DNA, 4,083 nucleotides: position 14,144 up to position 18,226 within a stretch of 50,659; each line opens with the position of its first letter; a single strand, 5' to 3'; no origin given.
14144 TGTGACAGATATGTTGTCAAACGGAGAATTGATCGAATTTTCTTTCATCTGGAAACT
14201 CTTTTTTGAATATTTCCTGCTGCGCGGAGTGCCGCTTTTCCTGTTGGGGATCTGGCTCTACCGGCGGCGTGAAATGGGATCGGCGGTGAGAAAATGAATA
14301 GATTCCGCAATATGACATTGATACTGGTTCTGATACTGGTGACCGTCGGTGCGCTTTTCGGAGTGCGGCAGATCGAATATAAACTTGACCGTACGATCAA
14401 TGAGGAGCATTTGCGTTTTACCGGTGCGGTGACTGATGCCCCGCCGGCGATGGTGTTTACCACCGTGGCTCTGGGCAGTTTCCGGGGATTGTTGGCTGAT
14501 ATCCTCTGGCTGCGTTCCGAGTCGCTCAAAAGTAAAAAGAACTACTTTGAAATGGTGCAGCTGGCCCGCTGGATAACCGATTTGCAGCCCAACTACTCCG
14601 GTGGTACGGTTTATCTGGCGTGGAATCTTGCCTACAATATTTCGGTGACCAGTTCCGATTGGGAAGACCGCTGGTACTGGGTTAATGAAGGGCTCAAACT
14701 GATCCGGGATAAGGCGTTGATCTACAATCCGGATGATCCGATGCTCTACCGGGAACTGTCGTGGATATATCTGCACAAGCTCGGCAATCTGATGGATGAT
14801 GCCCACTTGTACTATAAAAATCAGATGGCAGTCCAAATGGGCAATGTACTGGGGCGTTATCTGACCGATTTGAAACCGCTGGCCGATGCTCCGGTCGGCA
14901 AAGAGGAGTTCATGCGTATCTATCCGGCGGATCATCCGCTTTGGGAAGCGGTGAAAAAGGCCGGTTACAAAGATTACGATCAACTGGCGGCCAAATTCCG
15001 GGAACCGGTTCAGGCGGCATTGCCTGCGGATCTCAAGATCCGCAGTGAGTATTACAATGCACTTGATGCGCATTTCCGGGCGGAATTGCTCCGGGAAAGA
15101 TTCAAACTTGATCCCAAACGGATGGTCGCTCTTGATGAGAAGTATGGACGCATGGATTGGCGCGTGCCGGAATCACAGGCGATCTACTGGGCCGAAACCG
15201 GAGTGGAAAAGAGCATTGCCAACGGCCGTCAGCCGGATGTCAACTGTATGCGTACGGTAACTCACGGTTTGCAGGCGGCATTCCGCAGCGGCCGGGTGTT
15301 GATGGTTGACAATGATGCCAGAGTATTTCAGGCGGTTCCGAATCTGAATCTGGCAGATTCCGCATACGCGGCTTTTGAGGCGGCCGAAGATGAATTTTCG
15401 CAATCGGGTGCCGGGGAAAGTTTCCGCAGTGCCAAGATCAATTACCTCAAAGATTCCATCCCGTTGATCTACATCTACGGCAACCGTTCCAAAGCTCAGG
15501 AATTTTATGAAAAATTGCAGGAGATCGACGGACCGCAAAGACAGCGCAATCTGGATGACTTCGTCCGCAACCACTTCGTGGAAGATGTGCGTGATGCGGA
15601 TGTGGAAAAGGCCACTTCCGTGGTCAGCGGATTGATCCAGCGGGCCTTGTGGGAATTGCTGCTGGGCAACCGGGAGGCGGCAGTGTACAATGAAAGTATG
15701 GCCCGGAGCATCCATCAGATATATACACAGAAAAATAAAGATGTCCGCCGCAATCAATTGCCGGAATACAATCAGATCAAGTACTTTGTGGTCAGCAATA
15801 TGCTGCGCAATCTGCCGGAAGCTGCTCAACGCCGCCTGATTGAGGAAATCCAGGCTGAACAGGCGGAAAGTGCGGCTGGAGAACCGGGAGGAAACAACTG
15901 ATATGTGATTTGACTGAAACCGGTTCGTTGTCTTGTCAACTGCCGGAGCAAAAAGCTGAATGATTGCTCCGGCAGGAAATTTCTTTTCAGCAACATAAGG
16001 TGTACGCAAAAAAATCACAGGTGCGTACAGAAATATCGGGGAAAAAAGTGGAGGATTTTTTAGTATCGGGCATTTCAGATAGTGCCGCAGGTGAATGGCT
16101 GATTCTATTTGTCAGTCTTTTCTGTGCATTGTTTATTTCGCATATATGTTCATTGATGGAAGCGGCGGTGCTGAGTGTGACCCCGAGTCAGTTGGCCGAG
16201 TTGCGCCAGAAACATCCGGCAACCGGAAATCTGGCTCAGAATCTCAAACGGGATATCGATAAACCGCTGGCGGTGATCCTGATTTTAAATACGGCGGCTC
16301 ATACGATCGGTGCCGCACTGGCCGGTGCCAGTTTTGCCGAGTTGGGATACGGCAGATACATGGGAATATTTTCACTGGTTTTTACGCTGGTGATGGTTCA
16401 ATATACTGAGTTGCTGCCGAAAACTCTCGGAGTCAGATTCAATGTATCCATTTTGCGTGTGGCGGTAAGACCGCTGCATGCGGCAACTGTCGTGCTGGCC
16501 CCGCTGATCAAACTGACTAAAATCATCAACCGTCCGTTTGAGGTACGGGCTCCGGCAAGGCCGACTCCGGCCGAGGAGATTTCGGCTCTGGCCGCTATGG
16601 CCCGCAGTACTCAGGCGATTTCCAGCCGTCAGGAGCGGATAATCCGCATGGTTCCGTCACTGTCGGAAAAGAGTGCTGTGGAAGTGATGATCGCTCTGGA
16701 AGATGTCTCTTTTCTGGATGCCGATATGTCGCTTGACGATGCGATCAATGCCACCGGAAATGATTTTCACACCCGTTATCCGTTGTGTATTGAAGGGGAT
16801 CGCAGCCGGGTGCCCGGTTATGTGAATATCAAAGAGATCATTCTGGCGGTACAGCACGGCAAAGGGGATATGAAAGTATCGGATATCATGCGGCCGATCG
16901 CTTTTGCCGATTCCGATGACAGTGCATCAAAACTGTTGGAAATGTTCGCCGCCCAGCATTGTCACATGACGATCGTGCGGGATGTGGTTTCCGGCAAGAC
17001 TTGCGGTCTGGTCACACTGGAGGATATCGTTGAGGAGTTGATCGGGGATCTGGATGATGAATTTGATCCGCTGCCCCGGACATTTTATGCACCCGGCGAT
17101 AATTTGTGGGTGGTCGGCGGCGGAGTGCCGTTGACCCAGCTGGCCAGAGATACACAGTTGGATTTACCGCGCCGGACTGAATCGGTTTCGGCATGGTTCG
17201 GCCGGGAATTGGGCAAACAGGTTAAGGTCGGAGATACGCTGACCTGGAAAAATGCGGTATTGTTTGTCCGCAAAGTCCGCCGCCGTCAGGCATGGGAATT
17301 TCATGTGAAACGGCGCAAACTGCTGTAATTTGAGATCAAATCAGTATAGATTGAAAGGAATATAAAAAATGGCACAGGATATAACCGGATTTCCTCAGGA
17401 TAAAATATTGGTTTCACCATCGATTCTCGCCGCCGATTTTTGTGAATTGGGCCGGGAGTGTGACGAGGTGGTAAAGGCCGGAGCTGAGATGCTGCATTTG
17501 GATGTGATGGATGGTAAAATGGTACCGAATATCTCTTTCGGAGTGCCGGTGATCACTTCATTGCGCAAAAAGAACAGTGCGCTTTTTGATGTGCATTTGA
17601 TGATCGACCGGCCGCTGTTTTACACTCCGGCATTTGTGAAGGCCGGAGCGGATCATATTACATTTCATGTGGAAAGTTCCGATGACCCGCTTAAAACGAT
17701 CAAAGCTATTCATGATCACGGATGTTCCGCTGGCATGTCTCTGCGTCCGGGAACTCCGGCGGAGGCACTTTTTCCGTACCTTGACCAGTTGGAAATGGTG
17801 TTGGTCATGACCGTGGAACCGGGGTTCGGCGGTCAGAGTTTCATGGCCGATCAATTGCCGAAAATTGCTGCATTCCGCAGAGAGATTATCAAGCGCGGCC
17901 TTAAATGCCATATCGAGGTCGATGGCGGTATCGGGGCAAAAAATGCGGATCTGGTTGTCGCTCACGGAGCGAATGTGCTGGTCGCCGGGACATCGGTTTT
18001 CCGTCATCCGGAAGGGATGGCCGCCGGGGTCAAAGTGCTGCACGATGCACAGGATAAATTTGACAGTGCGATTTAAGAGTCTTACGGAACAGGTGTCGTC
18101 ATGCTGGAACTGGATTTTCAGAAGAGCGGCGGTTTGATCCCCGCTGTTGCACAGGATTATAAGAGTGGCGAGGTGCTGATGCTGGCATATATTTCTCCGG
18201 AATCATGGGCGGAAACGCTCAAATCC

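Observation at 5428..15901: Seven-gene operon: three SPFH/band-7 proteins, a His-rich P1B metal ATPase, an ABC-2 exporter and an orphan protein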

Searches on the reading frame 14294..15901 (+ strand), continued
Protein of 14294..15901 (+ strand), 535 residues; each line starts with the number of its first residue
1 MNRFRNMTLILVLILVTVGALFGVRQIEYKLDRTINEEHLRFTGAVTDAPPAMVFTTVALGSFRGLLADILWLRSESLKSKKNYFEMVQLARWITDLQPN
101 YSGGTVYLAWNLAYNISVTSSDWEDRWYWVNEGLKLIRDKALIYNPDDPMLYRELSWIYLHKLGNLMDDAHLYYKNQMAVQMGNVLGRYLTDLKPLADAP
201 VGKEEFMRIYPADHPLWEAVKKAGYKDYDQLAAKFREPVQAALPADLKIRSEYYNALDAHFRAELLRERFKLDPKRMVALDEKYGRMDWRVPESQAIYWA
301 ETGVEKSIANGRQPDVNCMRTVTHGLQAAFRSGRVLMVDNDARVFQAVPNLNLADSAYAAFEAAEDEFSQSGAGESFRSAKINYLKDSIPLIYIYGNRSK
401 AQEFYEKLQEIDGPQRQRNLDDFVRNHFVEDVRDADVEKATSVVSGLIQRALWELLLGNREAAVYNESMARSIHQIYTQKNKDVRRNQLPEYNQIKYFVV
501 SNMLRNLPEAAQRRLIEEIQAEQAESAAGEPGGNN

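Call 114: search_dna_similar(query=window:14294-15898:+, collection=plasmids, mode=protein, max_evalue=0.01, max_rows=10)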
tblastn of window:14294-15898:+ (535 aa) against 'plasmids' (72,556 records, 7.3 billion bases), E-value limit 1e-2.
Records with a match: 3; places in all: 3; records where one place covers at least 80% of the query: 0.
Best place of each record, by identity: <60% 3.
By first word of the organism name: Candidatus 3.
By predicted mobility (MOB-suite, as given by PLSDB): non-mobilizable 3.
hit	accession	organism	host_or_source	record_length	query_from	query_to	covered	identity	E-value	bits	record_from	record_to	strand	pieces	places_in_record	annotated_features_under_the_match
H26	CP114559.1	Candidatus Manganitrophus sp.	activated carbon metagenome,metagenomic ...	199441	37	158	23%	30.2%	4e-8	64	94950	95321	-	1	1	hypothetical protein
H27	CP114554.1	Candidatus Manganitrophus sp.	activated carbon metagenome,metagenomic ...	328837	37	158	23%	30.2%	4e-8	64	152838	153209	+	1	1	hypothetical protein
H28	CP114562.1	Candidatus Manganitrophus sp.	activated carbon metagenome,metagenomic ...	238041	37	138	19%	31.1%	1e-6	59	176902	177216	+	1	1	hypothetical protein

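Call 118: get_annotated_region(hit=H26, flank=8000)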
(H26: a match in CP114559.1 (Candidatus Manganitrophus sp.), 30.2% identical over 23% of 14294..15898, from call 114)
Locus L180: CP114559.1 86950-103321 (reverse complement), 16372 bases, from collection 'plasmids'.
description: MAG: Candidatus Manganitrophus sp. isolate GAC2 plasmid unnamed4, complete sequence
organism: Candidatus Manganitrophus sp. (NCBI taxid 2927580)
taxonomy: Bacteria; Nitrospirota; Nitrospiria; Candidatus Troglogloeales; Candidatus Manganitrophaceae; Candidatus Manganitrophus; Candidatus Manganitrophus sp.
host: -; source: activated carbon metagenome,metagenomic assembly,Carbon granules from GAC filter; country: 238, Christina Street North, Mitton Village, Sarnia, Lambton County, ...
typing (MOB-suite, as given by PLSDB): non-mobilizable
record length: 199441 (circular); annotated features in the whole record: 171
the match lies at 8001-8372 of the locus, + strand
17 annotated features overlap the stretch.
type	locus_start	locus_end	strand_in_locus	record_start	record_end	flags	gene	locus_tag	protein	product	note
CDS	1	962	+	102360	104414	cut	-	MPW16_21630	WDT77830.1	TonB-dependent receptor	-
CDS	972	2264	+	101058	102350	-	-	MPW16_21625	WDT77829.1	PepSY-associated TM helix domain-containing protein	-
CDS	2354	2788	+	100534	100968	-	-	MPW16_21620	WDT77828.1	ferritin-like domain-containing protein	-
CDS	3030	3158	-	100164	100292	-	-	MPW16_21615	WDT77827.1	hypothetical protein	-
CDS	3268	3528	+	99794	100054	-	-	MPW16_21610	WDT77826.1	hypothetical protein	-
CDS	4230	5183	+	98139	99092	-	-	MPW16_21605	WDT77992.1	prepilin-type N-terminal cleavage/methylation domain-containing protein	-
CDS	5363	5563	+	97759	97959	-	-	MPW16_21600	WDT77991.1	hypothetical protein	-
CDS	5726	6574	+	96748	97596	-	-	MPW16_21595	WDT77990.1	ABC transporter ATP-binding protein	-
CDS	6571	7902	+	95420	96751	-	-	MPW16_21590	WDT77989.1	hypothetical protein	-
CDS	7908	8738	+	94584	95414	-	-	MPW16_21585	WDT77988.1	hypothetical protein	-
CDS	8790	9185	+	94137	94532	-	-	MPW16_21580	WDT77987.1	PilZ domain-containing protein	-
CDS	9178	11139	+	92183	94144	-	-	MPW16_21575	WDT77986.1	hypothetical protein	-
CDS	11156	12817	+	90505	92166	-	pilM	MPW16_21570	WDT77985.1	pilus assembly protein PilM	-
CDS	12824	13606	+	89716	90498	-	-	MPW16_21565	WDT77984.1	hypothetical protein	-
CDS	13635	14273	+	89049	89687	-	-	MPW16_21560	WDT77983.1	hypothetical protein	-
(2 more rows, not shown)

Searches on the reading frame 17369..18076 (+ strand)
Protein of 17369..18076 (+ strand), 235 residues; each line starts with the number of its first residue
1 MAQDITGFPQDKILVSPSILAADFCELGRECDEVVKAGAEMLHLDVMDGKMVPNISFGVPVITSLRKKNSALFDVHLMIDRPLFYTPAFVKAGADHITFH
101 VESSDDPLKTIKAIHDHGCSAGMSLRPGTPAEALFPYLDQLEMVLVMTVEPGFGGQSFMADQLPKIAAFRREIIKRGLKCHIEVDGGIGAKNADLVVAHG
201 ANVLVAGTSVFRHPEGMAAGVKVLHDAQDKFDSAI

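Call 4: search_protein_families(library=ncbifam, proteins=[window:17369-18076:+], max_evalue=0.01)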
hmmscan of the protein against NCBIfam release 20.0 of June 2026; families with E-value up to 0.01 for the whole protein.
window:17369-18076:+ (235 aa): 9 families
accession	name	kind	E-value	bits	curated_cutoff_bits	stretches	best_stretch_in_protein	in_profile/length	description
TIGR01163.1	rpe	equivalog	8e-72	241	212.6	1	15-221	2-207/211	ribulose-phosphate 3-epimerase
NF004076.0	PRK05581.1-4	subfamily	2.7e-67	226.3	165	1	12-216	4-208/221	ribulose-phosphate 3-epimerase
NF007266.0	PRK09722.1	equivalog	4.8e-46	157.1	271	1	12-219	2-210/230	D-allulose 6-phosphate 3-epimerase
NF005944.0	PRK08005.1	equivalog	5.9e-27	94.3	376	1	14-212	2-196/210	ribulose-phosphate 3 epimerase family protein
NF005986.0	PRK08091.1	equivalog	2e-24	86.8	264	1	15-213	15-213/229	ribulose-phosphate 3-epimerase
NF010658.0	PRK14057.1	equivalog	3.6e-17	62.7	530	1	16-213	23-227/254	epimerase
NF005442.0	PRK07028.1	equivalog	0.0013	17.4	593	1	90-224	78-207/430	bifunctional hexulose-6-phosphate synthase/ribonuclease regulator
NF041755.1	RuMP_HxlAB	equivalog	0.0021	17.1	500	1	82-222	69-205/391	bifunctional 3-hexulose-6-phosphate synthase/6-phospho-3-hexuloisomerase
NF010386.0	PRK13813.1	equivalog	0.0026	17.4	208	0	59-224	45-210/216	orotidine 5'-phosphate decarboxylase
